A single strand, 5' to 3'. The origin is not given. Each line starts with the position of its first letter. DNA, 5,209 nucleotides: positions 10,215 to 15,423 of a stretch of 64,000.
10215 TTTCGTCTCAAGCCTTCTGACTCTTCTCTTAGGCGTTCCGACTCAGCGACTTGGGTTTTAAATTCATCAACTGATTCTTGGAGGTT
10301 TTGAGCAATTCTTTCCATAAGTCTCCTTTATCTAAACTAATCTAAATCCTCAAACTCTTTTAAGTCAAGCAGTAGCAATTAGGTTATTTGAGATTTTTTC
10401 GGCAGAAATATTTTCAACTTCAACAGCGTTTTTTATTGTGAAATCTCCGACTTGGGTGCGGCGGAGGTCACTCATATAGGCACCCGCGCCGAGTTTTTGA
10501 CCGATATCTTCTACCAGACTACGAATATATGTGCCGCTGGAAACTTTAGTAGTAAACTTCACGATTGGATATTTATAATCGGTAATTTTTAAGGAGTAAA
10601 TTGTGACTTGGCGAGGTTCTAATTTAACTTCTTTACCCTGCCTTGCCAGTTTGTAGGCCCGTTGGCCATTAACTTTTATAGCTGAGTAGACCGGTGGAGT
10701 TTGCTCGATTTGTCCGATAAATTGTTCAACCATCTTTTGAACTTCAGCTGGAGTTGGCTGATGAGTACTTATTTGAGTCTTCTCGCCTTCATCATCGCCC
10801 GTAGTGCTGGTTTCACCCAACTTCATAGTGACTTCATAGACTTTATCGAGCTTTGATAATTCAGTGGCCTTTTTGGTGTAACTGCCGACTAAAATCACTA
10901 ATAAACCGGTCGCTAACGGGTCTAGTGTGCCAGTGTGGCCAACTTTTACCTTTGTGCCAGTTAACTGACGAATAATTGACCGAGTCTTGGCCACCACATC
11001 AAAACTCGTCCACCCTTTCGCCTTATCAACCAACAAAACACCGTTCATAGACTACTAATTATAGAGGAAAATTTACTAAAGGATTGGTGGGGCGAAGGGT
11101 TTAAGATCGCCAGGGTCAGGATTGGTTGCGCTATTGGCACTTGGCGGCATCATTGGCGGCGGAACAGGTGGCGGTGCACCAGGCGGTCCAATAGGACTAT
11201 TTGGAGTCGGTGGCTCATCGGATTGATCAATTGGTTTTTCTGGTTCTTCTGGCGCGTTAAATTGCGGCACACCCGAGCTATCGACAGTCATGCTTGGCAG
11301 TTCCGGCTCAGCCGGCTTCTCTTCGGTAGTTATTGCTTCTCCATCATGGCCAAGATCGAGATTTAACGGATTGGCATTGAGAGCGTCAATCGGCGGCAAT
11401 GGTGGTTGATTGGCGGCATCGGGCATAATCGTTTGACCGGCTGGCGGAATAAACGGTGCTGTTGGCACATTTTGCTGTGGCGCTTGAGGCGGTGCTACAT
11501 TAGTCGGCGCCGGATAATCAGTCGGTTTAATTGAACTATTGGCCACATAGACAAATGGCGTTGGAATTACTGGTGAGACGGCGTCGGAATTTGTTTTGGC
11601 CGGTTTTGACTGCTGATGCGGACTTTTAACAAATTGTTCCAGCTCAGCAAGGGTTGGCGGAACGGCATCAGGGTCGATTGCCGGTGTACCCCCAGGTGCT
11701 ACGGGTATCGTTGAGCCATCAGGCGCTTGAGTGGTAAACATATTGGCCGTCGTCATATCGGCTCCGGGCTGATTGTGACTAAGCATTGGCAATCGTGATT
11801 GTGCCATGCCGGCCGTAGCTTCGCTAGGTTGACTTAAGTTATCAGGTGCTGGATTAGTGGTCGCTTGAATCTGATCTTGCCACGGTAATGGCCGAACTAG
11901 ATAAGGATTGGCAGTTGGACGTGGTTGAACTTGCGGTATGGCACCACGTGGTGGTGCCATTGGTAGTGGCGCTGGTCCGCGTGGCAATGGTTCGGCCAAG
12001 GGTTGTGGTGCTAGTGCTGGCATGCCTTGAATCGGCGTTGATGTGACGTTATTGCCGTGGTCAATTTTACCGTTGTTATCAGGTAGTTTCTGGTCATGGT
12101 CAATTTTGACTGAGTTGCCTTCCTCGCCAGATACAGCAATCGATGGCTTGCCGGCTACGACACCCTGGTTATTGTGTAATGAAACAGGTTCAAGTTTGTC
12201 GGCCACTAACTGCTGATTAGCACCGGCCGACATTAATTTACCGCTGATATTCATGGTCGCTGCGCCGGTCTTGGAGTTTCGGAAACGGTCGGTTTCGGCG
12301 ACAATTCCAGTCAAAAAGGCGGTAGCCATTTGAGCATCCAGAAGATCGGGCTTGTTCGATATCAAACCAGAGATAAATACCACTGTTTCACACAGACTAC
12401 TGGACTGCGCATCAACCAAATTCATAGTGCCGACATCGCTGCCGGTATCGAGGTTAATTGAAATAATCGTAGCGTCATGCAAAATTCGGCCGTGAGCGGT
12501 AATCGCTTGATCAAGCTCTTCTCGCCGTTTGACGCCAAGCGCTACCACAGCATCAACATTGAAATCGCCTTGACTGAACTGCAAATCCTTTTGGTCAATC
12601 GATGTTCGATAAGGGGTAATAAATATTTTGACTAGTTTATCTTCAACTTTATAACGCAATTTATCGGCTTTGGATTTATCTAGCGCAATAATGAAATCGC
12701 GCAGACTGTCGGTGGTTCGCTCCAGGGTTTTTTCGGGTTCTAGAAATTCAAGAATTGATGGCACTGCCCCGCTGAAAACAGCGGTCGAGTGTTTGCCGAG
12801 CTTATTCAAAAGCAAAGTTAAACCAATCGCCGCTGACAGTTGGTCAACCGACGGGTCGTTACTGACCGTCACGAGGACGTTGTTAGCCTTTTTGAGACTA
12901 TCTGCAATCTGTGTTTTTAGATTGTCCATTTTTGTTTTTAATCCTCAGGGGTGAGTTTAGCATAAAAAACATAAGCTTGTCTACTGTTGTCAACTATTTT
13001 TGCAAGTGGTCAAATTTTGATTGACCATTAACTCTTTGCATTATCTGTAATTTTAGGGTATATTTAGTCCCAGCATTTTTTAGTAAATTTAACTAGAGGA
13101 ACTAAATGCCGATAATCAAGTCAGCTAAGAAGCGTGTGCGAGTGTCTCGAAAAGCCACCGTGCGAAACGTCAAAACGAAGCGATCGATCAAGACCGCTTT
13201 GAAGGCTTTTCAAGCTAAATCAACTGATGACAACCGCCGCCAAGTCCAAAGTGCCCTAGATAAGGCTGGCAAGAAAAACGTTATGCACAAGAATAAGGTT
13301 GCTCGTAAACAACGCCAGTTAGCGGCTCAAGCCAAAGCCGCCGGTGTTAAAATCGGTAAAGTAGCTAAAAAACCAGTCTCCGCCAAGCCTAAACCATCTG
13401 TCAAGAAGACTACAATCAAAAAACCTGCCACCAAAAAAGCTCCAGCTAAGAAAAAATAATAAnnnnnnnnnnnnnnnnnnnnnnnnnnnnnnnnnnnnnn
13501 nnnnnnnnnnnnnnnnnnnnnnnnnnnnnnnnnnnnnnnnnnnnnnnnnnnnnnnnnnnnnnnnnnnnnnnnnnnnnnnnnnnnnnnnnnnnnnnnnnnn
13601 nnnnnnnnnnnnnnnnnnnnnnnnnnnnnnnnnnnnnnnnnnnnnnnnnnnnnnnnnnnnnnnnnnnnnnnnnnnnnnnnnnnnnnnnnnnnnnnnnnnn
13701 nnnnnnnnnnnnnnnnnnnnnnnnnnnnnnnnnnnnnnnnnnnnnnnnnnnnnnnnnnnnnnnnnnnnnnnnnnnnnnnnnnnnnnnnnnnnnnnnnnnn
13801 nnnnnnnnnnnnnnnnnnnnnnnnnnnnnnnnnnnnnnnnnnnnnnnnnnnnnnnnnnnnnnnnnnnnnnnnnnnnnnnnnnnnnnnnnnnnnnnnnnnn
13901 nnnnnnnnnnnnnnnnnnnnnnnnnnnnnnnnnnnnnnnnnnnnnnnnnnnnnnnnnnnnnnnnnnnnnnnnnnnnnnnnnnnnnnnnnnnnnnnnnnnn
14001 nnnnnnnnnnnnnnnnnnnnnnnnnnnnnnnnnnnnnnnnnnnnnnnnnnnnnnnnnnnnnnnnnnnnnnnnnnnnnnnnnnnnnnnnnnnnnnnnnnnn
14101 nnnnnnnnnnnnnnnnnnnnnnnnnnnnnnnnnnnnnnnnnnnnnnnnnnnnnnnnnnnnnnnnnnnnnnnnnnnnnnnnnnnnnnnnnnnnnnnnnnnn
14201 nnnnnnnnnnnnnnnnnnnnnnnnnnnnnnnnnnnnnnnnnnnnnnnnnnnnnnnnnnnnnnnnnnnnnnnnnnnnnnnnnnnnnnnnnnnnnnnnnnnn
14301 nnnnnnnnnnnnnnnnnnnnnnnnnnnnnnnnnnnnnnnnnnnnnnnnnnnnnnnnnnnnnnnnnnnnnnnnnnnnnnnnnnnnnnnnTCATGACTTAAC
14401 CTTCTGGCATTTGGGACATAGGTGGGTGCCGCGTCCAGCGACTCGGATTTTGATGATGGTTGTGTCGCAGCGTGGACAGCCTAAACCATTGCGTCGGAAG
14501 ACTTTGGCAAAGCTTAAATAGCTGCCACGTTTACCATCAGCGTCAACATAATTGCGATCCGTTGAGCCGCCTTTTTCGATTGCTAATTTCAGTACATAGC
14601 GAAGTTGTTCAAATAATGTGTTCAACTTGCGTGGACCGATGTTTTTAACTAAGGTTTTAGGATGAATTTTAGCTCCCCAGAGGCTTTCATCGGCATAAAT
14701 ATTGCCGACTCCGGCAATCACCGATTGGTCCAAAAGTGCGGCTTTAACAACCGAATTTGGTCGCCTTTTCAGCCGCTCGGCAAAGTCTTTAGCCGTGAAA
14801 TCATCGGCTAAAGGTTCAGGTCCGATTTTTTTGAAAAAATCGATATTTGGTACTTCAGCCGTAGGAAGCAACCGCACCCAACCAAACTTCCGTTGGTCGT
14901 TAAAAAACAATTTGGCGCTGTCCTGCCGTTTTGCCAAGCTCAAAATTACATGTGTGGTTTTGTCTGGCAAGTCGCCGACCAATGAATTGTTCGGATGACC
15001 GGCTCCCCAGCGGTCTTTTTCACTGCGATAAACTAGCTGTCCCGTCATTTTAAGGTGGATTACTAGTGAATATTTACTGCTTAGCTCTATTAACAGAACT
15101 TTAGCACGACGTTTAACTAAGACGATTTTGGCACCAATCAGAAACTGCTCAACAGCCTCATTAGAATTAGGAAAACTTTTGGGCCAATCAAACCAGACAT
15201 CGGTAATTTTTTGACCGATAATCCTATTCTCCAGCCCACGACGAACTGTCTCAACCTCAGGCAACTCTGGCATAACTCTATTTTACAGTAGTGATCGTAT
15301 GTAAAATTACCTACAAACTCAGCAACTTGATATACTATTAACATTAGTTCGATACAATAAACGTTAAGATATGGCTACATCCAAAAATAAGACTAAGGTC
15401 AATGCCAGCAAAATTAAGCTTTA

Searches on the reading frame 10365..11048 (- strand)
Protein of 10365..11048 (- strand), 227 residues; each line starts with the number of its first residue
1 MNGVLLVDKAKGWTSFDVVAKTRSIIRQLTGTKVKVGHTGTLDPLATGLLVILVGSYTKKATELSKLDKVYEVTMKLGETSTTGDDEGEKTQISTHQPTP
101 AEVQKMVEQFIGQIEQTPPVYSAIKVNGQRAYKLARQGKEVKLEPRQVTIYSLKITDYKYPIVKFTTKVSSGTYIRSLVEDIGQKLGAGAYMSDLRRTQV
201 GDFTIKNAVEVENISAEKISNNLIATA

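Call 25: search_protein_families(library=pfam, proteins=[window:10365-11048:-], max_evalue=0.0001)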
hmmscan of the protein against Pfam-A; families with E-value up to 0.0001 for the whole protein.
window:10365-11048:- (227 aa): 2 families
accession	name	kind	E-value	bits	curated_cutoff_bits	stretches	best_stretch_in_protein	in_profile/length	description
PF01509.24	TruB_N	-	4.3e-53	180.1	27.3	1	28-175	2-149/149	TruB family pseudouridylate synthase (N terminal domain)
PF16198.10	TruB_C_2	-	1.1e-12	48.3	29.3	1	176-216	1-41/66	tRNA pseudouridylate synthase B C-terminal domain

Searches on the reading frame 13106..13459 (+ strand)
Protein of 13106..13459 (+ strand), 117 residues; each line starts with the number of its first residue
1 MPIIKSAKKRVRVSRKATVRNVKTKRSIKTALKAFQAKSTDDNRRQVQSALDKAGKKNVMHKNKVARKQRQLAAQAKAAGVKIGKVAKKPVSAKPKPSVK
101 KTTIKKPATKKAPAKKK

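Call 25: search_protein_families(library=pfam, proteins=[window:13106-13459:+], max_evalue=0.0001)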
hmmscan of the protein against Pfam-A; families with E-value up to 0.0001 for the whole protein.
window:13106-13459:+ (117 aa): 1 family
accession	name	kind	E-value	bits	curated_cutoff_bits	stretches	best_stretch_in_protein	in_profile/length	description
PF01649.23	Ribosomal_S20p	-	6.3e-12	46.4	29.5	1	4-76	3-82/83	Ribosomal protein S20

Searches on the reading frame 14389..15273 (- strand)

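Call 26: search_protein_families(library=pfam, proteins=[window:14389-15273:-], max_evalue=0.0001)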
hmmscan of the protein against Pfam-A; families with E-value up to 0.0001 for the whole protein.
window:14389-15273:- (294 aa): 3 families
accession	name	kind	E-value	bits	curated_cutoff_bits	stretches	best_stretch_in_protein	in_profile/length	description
PF01149.29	Fapy_DNA_glyco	-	4.8e-30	105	25.5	1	1-132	1-116/117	Formamidopyrimidine-DNA glycosylase N-terminal domain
PF06831.19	H2TH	-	3.2e-27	94.8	34.7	1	150-238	1-88/93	Formamidopyrimidine-DNA glycosylase H2TH domain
PF06827.20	zf-FPG_IleRS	-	7.4e-11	42.1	21.3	1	266-292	4-30/30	Zinc finger found in FPG and IleRS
